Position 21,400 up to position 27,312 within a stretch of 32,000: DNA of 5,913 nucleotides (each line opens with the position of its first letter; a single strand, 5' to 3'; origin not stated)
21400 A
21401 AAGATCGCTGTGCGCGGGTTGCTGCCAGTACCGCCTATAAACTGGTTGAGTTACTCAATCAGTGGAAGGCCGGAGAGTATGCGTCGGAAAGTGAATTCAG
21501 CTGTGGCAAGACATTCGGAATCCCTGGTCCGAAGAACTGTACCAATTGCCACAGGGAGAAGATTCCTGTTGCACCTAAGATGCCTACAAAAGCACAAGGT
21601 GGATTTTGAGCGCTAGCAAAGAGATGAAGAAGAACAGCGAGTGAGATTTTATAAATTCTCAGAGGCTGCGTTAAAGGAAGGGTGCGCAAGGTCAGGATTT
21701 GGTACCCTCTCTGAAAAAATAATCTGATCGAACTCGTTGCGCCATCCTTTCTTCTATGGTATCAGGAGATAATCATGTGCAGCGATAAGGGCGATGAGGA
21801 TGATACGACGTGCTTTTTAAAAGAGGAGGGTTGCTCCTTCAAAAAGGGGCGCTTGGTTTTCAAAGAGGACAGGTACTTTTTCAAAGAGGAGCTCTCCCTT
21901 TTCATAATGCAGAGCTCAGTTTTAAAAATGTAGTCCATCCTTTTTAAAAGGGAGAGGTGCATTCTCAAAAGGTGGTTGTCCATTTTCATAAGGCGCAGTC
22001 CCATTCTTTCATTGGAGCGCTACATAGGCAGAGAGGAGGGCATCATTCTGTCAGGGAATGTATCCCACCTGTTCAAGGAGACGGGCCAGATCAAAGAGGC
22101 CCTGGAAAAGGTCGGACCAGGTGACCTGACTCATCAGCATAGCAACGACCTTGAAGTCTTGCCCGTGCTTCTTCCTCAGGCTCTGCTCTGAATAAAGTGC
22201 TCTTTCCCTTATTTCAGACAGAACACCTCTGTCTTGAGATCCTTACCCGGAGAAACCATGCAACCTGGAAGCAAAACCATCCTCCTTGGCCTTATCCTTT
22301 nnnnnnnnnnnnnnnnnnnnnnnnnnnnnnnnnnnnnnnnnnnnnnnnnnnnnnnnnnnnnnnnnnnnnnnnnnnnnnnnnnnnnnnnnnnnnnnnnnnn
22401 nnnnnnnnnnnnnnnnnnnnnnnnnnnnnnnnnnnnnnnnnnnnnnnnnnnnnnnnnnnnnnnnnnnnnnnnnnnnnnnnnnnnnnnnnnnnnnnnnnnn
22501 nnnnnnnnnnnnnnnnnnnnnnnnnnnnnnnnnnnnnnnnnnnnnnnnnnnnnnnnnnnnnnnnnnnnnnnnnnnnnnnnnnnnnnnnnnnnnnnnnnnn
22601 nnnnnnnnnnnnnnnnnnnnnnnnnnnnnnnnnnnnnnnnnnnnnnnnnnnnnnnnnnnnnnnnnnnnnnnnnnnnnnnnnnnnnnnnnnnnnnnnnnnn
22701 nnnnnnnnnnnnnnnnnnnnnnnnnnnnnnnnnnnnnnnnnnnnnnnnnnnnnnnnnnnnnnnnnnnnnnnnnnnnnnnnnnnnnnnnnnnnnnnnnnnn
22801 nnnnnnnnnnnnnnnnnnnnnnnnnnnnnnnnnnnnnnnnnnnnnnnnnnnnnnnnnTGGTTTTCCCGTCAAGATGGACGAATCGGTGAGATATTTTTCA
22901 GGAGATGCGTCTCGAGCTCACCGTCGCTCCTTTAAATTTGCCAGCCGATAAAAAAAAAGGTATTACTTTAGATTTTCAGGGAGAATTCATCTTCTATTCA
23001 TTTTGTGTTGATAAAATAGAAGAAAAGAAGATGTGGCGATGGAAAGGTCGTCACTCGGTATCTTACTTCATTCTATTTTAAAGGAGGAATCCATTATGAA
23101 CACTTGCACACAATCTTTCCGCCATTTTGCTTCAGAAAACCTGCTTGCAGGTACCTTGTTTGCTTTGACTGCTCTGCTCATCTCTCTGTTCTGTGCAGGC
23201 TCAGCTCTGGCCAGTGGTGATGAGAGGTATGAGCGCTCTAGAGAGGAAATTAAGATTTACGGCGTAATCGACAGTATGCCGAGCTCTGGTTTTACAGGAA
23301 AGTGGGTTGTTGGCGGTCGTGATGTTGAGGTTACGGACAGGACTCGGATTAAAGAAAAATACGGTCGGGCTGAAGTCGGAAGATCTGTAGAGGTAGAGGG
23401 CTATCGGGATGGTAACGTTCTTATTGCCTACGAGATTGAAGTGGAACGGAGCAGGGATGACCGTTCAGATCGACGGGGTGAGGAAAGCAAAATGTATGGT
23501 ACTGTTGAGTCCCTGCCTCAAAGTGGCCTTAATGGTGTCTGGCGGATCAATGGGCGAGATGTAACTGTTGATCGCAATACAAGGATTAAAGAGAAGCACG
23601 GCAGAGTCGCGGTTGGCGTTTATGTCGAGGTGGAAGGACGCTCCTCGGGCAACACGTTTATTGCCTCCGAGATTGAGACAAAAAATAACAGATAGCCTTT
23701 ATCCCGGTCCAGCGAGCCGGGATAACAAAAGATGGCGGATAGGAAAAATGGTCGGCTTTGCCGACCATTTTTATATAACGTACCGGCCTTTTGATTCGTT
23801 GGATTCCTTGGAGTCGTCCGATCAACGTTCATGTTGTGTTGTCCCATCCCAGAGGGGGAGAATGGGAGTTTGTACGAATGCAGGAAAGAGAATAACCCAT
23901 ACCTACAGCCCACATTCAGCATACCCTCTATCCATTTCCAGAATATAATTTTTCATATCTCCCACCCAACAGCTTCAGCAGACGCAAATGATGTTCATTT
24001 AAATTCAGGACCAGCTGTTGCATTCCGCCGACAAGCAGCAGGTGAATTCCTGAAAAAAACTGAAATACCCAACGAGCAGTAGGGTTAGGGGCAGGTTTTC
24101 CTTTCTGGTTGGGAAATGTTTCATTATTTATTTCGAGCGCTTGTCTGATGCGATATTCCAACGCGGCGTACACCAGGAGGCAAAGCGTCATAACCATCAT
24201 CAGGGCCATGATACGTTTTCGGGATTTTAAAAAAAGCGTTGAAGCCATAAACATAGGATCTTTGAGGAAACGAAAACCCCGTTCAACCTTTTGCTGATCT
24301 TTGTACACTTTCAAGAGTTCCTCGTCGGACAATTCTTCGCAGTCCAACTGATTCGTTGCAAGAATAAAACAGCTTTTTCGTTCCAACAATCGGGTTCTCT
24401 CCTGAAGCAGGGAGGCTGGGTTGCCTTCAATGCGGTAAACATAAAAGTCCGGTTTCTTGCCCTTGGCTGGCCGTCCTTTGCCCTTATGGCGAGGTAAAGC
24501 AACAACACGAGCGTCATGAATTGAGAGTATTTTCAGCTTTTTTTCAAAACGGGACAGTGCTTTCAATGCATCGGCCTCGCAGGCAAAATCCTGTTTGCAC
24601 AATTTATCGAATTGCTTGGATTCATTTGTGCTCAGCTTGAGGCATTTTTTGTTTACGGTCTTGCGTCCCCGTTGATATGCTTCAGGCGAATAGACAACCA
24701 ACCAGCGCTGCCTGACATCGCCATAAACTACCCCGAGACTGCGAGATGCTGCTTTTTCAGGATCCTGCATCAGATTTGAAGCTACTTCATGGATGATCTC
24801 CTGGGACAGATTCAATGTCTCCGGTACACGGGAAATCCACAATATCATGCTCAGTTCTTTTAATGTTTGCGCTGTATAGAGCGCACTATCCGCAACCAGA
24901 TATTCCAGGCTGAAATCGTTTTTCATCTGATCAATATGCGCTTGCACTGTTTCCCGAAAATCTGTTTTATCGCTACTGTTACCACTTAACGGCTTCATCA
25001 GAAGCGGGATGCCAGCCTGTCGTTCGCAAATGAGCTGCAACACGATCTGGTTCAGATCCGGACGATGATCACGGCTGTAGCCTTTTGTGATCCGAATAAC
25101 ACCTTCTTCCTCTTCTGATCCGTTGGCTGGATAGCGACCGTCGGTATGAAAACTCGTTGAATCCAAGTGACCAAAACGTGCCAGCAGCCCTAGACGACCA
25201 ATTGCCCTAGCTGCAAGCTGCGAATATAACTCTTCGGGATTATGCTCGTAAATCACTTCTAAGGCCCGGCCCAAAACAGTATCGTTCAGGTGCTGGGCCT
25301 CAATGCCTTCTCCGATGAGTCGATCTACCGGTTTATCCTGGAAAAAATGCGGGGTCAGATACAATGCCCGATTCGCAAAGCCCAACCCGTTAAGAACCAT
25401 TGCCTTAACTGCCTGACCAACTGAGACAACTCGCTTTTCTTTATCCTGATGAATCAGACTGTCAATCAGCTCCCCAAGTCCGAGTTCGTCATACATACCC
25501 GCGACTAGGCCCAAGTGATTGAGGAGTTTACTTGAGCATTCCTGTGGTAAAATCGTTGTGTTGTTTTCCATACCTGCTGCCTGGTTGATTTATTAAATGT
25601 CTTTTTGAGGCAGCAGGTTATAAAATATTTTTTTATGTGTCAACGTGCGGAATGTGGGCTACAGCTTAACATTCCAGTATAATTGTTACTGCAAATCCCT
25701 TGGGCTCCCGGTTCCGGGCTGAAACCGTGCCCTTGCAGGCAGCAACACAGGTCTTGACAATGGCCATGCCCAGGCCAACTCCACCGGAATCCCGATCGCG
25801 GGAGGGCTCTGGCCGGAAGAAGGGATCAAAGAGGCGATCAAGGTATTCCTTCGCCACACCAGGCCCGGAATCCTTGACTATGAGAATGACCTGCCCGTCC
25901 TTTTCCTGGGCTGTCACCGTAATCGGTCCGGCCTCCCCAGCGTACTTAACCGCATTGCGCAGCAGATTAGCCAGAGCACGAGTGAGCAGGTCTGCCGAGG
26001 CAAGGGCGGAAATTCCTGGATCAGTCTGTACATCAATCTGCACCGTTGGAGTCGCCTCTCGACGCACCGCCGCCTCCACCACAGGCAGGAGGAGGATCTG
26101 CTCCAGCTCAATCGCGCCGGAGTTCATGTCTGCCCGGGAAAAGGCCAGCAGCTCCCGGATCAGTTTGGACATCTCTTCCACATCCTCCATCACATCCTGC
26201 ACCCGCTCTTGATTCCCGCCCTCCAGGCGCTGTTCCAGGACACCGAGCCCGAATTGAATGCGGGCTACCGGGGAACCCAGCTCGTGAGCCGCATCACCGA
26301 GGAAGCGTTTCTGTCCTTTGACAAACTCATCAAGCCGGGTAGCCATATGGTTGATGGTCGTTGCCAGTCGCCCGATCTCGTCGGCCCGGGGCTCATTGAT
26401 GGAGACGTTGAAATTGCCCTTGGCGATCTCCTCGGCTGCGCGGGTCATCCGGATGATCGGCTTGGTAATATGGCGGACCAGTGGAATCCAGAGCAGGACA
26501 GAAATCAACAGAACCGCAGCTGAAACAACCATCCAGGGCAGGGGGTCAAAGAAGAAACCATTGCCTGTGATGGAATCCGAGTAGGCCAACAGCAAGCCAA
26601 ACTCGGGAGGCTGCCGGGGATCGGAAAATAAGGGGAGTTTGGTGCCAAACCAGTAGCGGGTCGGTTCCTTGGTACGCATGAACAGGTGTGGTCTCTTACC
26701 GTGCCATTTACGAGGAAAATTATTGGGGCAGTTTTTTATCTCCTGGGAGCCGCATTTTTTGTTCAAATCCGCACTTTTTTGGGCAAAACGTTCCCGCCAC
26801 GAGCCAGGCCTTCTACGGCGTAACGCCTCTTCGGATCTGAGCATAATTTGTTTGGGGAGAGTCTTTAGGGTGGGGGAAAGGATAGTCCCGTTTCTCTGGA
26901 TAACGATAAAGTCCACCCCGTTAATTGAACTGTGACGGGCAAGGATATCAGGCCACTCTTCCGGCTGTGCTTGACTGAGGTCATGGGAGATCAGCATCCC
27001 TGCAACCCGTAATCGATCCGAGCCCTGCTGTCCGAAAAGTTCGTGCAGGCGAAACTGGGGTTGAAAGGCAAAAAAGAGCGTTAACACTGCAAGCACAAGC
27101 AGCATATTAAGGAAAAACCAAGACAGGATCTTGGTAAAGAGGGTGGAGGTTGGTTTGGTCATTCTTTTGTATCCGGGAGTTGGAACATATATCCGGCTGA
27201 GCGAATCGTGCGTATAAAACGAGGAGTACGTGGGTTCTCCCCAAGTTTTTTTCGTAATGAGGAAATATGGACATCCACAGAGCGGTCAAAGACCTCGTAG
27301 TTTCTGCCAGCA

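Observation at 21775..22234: Strictly 21-nt-periodic repeat array that reads as heptad repeats on both strands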

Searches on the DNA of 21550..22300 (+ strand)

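Call 58: search_dna_similar(query=window:21690-22130:+, collection=plasmids, mode=distant, max_evalue=0.01, max_rows=10)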
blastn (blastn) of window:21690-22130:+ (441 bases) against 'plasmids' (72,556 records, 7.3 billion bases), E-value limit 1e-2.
No match.
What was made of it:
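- Tried and rejected: Array DNA against plasmids. blastn of the leader, array and gene X remnant (21690-22130) found nothing (call 58).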

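Call 67: search_rna_families(source=window, start=21550, end=22300, threshold=evalue, max_evalue=1)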
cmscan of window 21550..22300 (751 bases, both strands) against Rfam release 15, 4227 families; matches with E-value up to 1: 1.
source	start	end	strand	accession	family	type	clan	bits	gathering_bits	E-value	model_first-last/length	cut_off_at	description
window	21869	21939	-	RF00797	mir-355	Gene; miRNA;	-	23.2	70.3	0.062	1-75/75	no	mir-355 microRNA precursor family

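Call 68: search_rna_families(source=L154, threshold=evalue, max_evalue=1)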
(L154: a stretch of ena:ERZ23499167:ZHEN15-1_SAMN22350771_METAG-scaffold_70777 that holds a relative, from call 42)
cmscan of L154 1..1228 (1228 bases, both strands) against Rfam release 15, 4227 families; matches with E-value up to 1: 1.
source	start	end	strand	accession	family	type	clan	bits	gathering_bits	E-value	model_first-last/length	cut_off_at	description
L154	758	825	-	RF02791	CcsR1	Gene; sRNA;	-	17.7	65.3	0.2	1-83/83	no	Conserved CCUCCUCCC motif stress-induced RNA 1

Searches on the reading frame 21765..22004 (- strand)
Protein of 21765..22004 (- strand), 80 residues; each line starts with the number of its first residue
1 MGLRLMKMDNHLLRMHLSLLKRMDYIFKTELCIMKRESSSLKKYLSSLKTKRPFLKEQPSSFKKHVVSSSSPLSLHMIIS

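Call 39: search_protein_representatives(protein=window:21765-22004:-)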
Query: 80 residues. Proteins with E-value up to 0.001 (for the whole library): 4; up to 1e-10: 0; up to 1e-30: 0. The best 4 are listed.
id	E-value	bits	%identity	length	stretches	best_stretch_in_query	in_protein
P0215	2.9e-05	40.4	46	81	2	28-79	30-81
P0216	1.5e-04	38.1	27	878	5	35-68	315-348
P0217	1.6e-04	38.0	29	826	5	37-75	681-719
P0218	8.0e-04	35.8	33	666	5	38-72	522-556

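Call 42: find_encoding_contigs(protein=P0215, flank=6000, max_places=6)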
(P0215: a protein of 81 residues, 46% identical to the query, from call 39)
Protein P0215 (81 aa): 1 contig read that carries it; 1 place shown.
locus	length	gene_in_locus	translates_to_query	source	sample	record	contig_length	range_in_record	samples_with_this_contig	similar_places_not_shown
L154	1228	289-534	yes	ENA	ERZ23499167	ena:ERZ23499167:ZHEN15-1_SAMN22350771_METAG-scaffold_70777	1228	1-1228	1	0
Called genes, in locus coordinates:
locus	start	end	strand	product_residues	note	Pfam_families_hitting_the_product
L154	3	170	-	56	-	?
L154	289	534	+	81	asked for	-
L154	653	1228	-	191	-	?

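Call 49: search_protein_families(library=pfam, proteins=[L154:653-1228:-], max_evalue=1)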
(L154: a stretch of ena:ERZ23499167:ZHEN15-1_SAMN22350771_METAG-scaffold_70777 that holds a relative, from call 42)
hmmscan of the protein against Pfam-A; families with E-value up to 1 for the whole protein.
L154:653-1228:- (191 aa): 1 family
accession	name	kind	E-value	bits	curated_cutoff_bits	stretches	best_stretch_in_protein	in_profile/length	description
PF04835.17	Pox_A9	-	0.033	14.8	22.8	1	157-179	17-39/53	A9 protein conserved region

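Call 50: search_protein_families(library=ncbifam, proteins=[L154:653-1228:-], max_evalue=1)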
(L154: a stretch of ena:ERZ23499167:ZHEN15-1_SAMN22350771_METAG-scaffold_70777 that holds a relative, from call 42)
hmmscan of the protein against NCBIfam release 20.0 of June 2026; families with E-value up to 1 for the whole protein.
L154:653-1228:- (191 aa): 0 families

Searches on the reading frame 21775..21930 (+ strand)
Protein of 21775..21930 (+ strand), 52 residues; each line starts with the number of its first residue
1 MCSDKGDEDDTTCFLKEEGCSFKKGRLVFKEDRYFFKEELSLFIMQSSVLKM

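Call 53: list_cluster_members(proteins=[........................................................, P0215, window:21775-21930:+, window:21765-22004:-])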
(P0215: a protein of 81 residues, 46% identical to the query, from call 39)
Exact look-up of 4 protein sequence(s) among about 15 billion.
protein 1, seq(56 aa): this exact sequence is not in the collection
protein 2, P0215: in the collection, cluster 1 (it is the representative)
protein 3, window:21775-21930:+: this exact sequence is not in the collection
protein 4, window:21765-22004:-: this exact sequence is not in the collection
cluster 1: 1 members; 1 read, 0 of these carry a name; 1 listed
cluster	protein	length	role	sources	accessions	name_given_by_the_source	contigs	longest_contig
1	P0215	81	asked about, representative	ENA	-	-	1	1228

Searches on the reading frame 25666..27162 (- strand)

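Call 7: search_protein_families(library=pfam, proteins=[window:25666-27162:-], max_evalue=0.01)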
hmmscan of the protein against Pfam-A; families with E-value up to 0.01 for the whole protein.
window:25666-27162:- (498 aa): 5 families
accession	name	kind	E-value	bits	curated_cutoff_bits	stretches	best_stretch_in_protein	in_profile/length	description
PF02518.31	HATPase_c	-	2.6e-25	89.5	26.4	1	390-496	3-107/111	Histidine kinase-, DNA gyrase B-, and HSP90-like ATPase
PF00672.30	HAMP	-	1.2e-16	61.2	25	1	228-278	2-52/53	HAMP domain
PF00512.31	HisKA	-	1.1e-09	38.7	26.9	1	285-345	3-64/66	His Kinase A (phospho-acceptor) domain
PF13581.12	HATPase_c_2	-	2.2e-05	24.9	27.4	1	396-481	35-113/127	Histidine kinase-like ATPase domain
PF14501.12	HATPase_c_5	-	0.0033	17.8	22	1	393-495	6-100/102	GHKL domain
